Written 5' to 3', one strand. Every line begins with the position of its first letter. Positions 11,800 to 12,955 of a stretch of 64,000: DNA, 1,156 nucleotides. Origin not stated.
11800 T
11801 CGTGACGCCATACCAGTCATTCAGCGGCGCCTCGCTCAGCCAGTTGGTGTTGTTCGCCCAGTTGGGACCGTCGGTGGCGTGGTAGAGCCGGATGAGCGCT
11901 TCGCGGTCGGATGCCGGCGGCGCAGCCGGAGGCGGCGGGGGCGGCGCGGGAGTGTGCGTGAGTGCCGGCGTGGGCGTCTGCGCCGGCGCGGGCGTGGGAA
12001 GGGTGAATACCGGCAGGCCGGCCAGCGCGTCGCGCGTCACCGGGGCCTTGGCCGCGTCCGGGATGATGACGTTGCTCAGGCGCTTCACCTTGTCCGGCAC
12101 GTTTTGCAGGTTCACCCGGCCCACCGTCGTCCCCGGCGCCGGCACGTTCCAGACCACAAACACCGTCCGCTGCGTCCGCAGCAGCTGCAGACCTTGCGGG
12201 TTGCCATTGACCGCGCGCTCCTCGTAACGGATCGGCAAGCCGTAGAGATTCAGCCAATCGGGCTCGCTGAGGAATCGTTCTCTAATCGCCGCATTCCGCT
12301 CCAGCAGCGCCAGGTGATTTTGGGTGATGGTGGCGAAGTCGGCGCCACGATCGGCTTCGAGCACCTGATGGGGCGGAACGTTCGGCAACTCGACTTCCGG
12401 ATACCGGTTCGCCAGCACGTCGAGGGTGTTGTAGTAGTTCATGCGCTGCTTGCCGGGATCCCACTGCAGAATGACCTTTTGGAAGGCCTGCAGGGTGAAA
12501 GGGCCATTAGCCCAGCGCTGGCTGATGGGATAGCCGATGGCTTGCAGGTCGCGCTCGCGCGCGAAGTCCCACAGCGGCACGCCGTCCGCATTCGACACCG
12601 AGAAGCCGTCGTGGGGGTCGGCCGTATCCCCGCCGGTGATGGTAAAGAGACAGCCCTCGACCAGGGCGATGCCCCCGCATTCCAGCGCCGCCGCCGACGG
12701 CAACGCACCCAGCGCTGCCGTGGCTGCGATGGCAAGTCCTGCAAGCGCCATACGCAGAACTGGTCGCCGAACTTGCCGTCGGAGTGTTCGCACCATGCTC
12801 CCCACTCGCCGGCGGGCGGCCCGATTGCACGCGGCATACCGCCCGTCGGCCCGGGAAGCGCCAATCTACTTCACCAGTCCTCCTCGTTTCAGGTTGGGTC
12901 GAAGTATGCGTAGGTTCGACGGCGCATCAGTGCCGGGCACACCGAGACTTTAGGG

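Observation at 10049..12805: Plant-type LRRNT_2 plus 24-residue PS-LRR architecture in a bacterial protein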

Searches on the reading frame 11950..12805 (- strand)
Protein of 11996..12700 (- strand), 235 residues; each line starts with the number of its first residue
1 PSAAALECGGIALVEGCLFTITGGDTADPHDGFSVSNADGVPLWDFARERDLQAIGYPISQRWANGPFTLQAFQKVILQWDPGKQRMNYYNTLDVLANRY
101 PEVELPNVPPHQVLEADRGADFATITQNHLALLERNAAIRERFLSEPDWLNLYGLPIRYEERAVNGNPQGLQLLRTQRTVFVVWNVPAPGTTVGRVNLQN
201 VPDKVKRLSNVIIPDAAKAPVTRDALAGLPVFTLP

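Call 7: search_protein_families(library=pfam, proteins=[window:11950-12805:-], max_evalue=10)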
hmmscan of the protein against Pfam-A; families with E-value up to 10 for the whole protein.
window:11950-12805:- (285 aa): 0 families

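Call 8: find_homologous_proteins(query=window:11950-12805:-)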
Query window:11950-12805:- (285 aa): 155 proteins with E <= 0.001 among 8000 candidates; the best 120 are listed.
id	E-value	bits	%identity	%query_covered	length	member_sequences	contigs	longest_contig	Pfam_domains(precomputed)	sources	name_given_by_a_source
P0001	1.3e-149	515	86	84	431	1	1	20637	PF00560.40,PF12799.14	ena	-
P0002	9.6e-144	496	82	93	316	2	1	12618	-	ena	-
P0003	1.9e-142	492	80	96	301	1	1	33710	-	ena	-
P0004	2.7e-141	488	86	82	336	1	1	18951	-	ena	-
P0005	1.0e-137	476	81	89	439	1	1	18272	PF13540.13,PF25390.2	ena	-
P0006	3.4e-137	475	89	78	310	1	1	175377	-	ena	-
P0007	9.3e-137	473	80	91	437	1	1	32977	PF23598.2,PF00560.40,PF12799.14,PF13855.13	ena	-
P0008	4.1e-135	468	80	87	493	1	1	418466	-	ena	-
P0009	4.2e-135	468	80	91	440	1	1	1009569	PF23598.2,PF00560.40,PF12799.14,PF13855.13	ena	-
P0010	2.7e-133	462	79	90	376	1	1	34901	-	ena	-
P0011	6.4e-133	461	80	86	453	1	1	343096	-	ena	-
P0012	2.6e-129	449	74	93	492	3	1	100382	-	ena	-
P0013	3.3e-128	445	84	77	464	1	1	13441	-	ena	-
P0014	5.2e-128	444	83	81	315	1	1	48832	-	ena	-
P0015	4.0e-127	442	83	78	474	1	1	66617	-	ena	-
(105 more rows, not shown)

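Call 15: find_related_loci(query=window:12011-12700:-, collection=genome_contigs, flank=6000)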
Query window:12011-12700:- (230 aa) in genome_contigs; peptide patterns used: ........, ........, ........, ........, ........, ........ (x = any residue, [..] = any of these).
164 stretches matched a pattern; 84 encode a relative of the query (tblastn E <= 1e-3); the best 80 are kept; 75 distinct loci.
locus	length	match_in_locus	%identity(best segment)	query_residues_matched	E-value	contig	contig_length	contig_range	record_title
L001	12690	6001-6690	87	1-230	7e-138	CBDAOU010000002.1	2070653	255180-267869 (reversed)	MAG: Chloroflexota bacterium isolate 1ab9ed6c-b116-4708-afc9-c8c3060f4704 genome assembly, contig: contig_2, whole genom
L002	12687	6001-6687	87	2-230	9e-137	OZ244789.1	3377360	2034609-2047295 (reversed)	MAG: Chloroflexota bacterium isolate ab4077b5-c520-4789-84b5-e4883557eec7 genome assembly, chromosome: 1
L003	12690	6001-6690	87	1-230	2e-136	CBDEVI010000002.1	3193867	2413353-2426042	MAG: Chloroflexota bacterium isolate f820a594-4fe9-4b7b-8cc4-7fafcfd9b253 genome assembly, contig: contig_2, whole genom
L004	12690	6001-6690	87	1-230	5e-136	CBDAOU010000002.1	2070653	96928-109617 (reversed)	MAG: Chloroflexota bacterium isolate 1ab9ed6c-b116-4708-afc9-c8c3060f4704 genome assembly, contig: contig_2, whole genom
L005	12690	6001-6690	85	1-230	9e-136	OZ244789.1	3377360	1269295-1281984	MAG: Chloroflexota bacterium isolate ab4077b5-c520-4789-84b5-e4883557eec7 genome assembly, chromosome: 1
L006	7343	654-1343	86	1-230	2e-135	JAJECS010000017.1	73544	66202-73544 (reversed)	MAG: Chloroflexota bacterium isolate jk18xAbins.3 k141_648508, whole genome shotgun sequence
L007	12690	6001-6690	86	1-230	1e-134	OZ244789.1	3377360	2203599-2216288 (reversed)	MAG: Chloroflexota bacterium isolate ab4077b5-c520-4789-84b5-e4883557eec7 genome assembly, chromosome: 1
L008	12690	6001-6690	84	1-230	3e-134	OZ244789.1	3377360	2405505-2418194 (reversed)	MAG: Chloroflexota bacterium isolate ab4077b5-c520-4789-84b5-e4883557eec7 genome assembly, chromosome: 1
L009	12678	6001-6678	87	5-230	6e-134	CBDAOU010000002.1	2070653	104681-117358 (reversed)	MAG: Chloroflexota bacterium isolate 1ab9ed6c-b116-4708-afc9-c8c3060f4704 genome assembly, contig: contig_2, whole genom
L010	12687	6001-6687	85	2-230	9e-134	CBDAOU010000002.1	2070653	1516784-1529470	MAG: Chloroflexota bacterium isolate 1ab9ed6c-b116-4708-afc9-c8c3060f4704 genome assembly, contig: contig_2, whole genom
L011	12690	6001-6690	86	1-230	6e-133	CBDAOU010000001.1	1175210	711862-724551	MAG: Chloroflexota bacterium isolate 1ab9ed6c-b116-4708-afc9-c8c3060f4704 genome assembly, contig: contig_1, whole genom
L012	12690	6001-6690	85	1-230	2e-132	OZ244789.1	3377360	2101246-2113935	MAG: Chloroflexota bacterium isolate ab4077b5-c520-4789-84b5-e4883557eec7 genome assembly, chromosome: 1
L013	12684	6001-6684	85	1-228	1e-132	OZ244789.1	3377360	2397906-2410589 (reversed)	MAG: Chloroflexota bacterium isolate ab4077b5-c520-4789-84b5-e4883557eec7 genome assembly, chromosome: 1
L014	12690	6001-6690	84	1-230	4e-132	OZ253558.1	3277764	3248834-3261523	MAG: Chloroflexota bacterium isolate faa4938b-925b-4a81-b3a1-ab9e0e292ea9 genome assembly, chromosome: 1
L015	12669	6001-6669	86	1-223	3e-132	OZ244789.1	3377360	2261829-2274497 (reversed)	MAG: Chloroflexota bacterium isolate ab4077b5-c520-4789-84b5-e4883557eec7 genome assembly, chromosome: 1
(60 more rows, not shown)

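Call 38: predict_structure(alignment_id=A3)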
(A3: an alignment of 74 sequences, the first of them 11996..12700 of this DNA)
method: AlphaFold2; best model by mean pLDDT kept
length: 235 residues; sequences in the alignment: 74
mean_pLDDT: 66.5   pTM: 0.57
mean pLDDT of the five models: 66.5, 65.3, 62.4, 60.1, 54.4
residues with pLDDT >= 90: 57; 70-90: 47; 50-70: 76; < 50: 55
segments of 3 or more residues with pLDDT < 50: 1-11, 22-27, 64-68, 201-221, 229-235
pLDDT, mean of each block of 10 residues (from residue 1): 33 51 46 65 73 60 50 60 65 57 64 90 93 94 88 86 94 86 87 80 34 40 51 35
secondary structure, 60 per line:
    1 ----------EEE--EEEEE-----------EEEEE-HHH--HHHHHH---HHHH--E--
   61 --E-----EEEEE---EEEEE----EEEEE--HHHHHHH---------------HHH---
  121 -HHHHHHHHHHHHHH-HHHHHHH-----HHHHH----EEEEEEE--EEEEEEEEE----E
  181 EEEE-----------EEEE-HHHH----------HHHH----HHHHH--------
elements in order: E11-13 E16-20 E32-36 H43-48 H52-55 E69-73 E77-81 E86-90 H93-99 H122-135 H137-143 H149-153 E158-164 E167-175 E180-184 E196-199 H201-204 H215-218 H223-227

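Call 44: fold_search(model_id=the predicted structure, library=pdb)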
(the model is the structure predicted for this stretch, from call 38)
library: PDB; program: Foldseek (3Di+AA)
matches with E <= 10: 273; with E <= 0.001: 0
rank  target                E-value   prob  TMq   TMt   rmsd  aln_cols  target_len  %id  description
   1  6swz                  2.7e-02  0.54  0.25  0.27  14.4       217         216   12  Structure of the C-terminal domain of C. glutamicum mycoloyltransferase A (released 2020-03-04)
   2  6sx4_AAA              1.3e-01  0.28  0.25  0.12  14.4       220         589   14  Structure of C. glutamicum mycoloyltransferase A (released 2020-03-04)
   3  6sx4_BBB              1.9e-01  0.23  0.25  0.12  14.4       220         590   14  Structure of C. glutamicum mycoloyltransferase A (released 2020-03-04)
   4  7vci_I                2.1e-01  0.13  0.15  0.04  17.2       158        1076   14  Structure of Xenopus laevis NPC nuclear ring asymmetric unit (released 2022-02-02)
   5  1gen                  7.6e-01  0.06  0.12  0.14  15.7       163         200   12  C-TERMINAL DOMAIN OF GELATINASE A (released 1996-08-17)
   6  6zqb_CH               9.6e-01  0.04  0.12  0.07  18.6       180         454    8  Cryo-EM structure of the 90S pre-ribosome from Saccharomyces cerevisiae, state B2 (released 2020-09-23)
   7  7om8_Z                1.1e+00  0.06  0.15  0.22  15.1       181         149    8  Beta2 appendage domain of AP2 bound to terminal domains beneath the hub of the 28 triskelia mini clathrin coat complex (released 2021-08-11)
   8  7asd_AA               1.1e+00  0.04  0.14  0.09  16.3       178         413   13  Structure of native royal jelly filaments (released 2020-12-30)
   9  7n74                  1.3e+00  0.07  0.09  0.03  15.6        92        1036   14  Cryo-EM structure of ATP13A2 D508N mutant in the E1-ATP-like state (released 2021-11-10)
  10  7n73                  1.4e+00  0.08  0.11  0.03  15.8       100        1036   14  Cryo-EM structure of ATP13A2 in the ADP-AlF-bound E1P-ADP-like state (released 2021-11-10)
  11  8hme_D                1.4e+00  0.08  0.14  0.04  13.9       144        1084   10  head module state 1 of Tetrahymena IFT-A (released 2023-06-14)
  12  9d5n_CW               1.4e+00  0.02  0.12  0.07  35.5       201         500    8  48-nm doublet microtubule from Trichomonas vaginalis strain G3 (released 2025-05-14)
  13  7m5x                  1.5e+00  0.02  0.09  0.03  20.8       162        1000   10  Human ATP13A2 in the outward-facing E2 state bound to spermine and beryllium fluoride (released 2022-03-30)
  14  9y6s_9X               1.6e+00  0.02  0.14  0.05  17.2       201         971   11  96-nm repeat of the Leishmania tarentolae doublet microtubule (released 2025-12-17)
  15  9f9v_A                1.7e+00  0.33  0.14  0.09   2.1        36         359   17  Crystal structure of 892_05174 from Planctomycetota strain 892 (released 2025-01-08)
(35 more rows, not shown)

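Call 46: search_solved_structures(query=A3, max_evalue=10, show_alignments=3)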
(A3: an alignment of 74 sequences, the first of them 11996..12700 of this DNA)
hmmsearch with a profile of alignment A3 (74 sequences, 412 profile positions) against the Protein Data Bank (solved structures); distinct sequences matched with E-value up to 10: 4.
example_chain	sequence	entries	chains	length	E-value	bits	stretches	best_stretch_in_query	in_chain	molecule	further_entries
8qnr_A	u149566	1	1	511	0.08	15.4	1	162-202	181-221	L-galactono-1,4-lactone dehydrogenase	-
8qmy_A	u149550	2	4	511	0.081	15.4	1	162-202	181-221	ancestral L-galactono-1,4-lactone dehydrogenase | L-galactono-1,4-lactone dehydrogenase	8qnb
8qnc_A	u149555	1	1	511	0.081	15.4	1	162-202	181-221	L-galactono-1,4-lactone dehydrogenase: A113G variant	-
6lsy_A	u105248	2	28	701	0.84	12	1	245-362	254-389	ATP-dependent Clp protease, ATP-binding subunit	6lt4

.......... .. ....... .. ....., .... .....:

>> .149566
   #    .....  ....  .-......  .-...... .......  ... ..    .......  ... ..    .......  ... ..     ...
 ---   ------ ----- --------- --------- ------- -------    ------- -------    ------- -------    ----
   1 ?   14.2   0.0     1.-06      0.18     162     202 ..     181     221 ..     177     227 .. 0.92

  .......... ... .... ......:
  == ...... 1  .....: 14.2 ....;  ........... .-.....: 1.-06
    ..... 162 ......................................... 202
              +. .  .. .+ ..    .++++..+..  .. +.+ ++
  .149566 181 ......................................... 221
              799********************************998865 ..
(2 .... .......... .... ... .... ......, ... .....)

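Call 61: search_protein_representatives(protein=window:11996-12700:-)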
Query: 235 residues. Proteins with E-value up to 0.001 (for the whole library): 786; up to 1e-10: 493; up to 1e-30: 75. The best 150 are listed.
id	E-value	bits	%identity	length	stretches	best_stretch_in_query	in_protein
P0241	1.0e-136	470.5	87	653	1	1-235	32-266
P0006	1.4e-134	463.5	88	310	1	1-225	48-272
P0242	1.4e-132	457.0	84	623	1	1-234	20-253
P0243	1.7e-131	453.4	87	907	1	1-225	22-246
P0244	1.2e-130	450.7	84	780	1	2-234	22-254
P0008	8.8e-130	447.8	82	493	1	1-235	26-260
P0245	2.1e-128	443.3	84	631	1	1-227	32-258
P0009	2.1e-128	443.3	84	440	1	1-235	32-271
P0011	7.5e-127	438.2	81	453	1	1-235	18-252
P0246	8.9e-127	438.0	83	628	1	1-227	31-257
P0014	9.4e-127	437.9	85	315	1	2-223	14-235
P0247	1.8e-126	437.0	85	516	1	1-226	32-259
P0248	1.5e-125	433.9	85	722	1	3-220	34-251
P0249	3.1e-125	432.9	80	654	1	1-235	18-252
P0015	8.9e-125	431.4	83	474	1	1-224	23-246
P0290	4.8e-32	127.8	40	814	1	13-222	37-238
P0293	2.2e-31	125.7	32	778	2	30-201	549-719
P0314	5.2e-26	108.1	39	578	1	15-220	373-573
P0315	9.4e-26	107.2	37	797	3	12-90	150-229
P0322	4.1e-25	105.1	39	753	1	13-207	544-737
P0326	1.6e-24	103.2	37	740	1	23-207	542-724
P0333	1.1e-23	100.5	38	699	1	19-208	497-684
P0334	1.4e-23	100.1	35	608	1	14-208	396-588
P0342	1.6e-22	96.7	34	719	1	11-203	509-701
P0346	2.9e-22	95.8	38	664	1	12-208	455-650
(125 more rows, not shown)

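Call 62: search_protein_families(library=pfam, proteins=[P0293, P0322, P0326, P0333, P0334, P0342, P0346, P0314, P0290, P0315], max_evalue=0.01)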
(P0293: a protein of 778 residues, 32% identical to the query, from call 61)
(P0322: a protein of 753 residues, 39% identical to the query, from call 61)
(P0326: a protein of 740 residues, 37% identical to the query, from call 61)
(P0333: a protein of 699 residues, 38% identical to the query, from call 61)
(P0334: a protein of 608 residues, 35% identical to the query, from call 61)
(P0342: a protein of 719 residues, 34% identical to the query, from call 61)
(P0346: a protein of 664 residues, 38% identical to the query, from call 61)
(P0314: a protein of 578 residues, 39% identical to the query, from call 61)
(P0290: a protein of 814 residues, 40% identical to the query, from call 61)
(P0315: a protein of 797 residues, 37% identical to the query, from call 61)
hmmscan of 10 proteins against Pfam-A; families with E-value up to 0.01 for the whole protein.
P0293 (778 aa): 1 family
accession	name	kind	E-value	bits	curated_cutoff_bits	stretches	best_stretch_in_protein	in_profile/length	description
PF17210.9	SdrD_B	-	3.8e-08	33.9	29.7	1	404-456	6-58/112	SdrD B-like domain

P0322 (753 aa): 1 family
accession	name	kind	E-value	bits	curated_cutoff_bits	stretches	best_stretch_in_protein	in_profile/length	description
PF00150.24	Cellulase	-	1e-10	42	23.5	1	79-163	33-134/272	Cellulase (glycosyl hydrolase family 5)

P0326 (740 aa): 1 family
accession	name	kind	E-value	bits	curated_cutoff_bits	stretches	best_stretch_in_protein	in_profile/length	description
PF00150.24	Cellulase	-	2.4e-07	31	23.5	1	50-138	29-134/272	Cellulase (glycosyl hydrolase family 5)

P0333 (699 aa): 1 family
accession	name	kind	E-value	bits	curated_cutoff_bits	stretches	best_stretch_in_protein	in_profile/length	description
PF01433.26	Peptidase_M1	-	7.8e-14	52.2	27.7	1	327-462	69-207/218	Peptidase family M1 domain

P0334 (608 aa): 2 families
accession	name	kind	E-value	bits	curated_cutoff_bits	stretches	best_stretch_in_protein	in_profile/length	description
PF01510.30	Amidase_2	-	7e-13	49.5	26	1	207-346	4-121/131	N-acetylmuramoyl-L-alanine amidase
PF00754.31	F5_F8_type_C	-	0.0048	17.4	28.2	0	77-134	49-112/127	F5/8 type C domain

P0342 (719 aa): 2 families
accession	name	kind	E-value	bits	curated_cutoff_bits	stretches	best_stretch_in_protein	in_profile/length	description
PF18989.5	DUF5722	-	3.1e-07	30.1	30.5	1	118-248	106-244/393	Family of unknown function (DUF5722)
PF01229.23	Glyco_hydro_39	-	0.0054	16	26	1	133-197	126-195/472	Glycosyl hydrolases family 39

P0346 (664 aa): 1 family
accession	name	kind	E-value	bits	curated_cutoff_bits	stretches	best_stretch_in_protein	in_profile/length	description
PF00150.24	Cellulase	-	5.8e-07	29.7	23.5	1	57-185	2-134/272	Cellulase (glycosyl hydrolase family 5)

P0314 (578 aa): 1 family
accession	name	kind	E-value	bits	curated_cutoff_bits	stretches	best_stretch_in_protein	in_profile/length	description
PF22612.2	GH113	-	1.9e-46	159.2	27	1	46-348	3-289/289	Glycoside Hydrolase Family 113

P0290 (814 aa): 2 families
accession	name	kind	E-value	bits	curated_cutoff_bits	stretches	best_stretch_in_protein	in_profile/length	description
PF00041.27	fn3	-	5.2e-05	23.8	25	0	352-404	25-75/84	Fibronectin type III domain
PF18370.7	RGI_lyase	-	0.0091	16.8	27.8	0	270-313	31-75/86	Rhamnogalacturonan I lyases beta-sheet domain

P0315 (797 aa): 3 families
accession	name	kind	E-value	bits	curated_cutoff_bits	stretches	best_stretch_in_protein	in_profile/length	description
PF17210.9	SdrD_B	-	6.2e-08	33.3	29.7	0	292-337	5-51/112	SdrD B-like domain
PF13620.12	CarboxypepD_reg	-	2.3e-06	28.3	32.3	0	63-90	28-55/82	Carboxypeptidase regulatory-like domain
PF13715.12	CarbopepD_reg_2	-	0.0023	18.4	32.2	0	65-90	26-51/88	CarboxypepD_reg-like domain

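Call 64: search_protein_families(library=pfam, alignment_id=A6, max_evalue=0.01)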
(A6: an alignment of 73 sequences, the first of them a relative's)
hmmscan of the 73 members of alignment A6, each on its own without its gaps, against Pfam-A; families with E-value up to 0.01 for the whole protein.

A. member 1, P0276 (632 aa): 2 families
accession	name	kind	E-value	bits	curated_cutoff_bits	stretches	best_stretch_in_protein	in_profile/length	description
PF00331.26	Glyco_hydro_10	-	1.9e-05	24.5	22.1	1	311-412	26-131/311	Glycosyl hydrolase family 10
PF00150.24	Cellulase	-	0.00032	20.7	23.5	1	295-456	9-172/272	Cellulase (glycosyl hydrolase family 5)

B. families by the number of members that match (of 73 scanned): 55 families (the first 25 are shown)
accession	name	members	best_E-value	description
PF01551.29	Peptidase_M23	6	5.1e-31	Peptidase family M23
PF17210.9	SdrD_B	5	8.3e-14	SdrD B-like domain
PF00150.24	Cellulase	5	1e-10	Cellulase (glycosyl hydrolase family 5)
PF13365.12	Trypsin_2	4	7.6e-32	Trypsin-like peptidase domain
PF00089.32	Trypsin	3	2.2e-14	Trypsin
PF01520.23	Amidase_3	2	1.3e-38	N-acetylmuramoyl-L-alanine amidase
PF00932.25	LTD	2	1.5e-16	Lamin Tail Domain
PF13180.12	PDZ_2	2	7.7e-11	PDZ domain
PF13485.12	Peptidase_MA_2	2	1.2e-10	Peptidase MA superfamily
PF17820.7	PDZ_6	2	8.5e-09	PDZ domain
PF15902.12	Sortilin-Vps10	2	1.8e-07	Sortilin, neurotensin receptor 3,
PF13620.12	CarboxypepD_reg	2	2.3e-06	Carboxypeptidase regulatory-like domain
PF00595.29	PDZ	2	3.2e-05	PDZ domain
PF08310.17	LGFP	2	0.0033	LGFP repeat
PF22612.2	GH113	1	1.9e-46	Glycoside Hydrolase Family 113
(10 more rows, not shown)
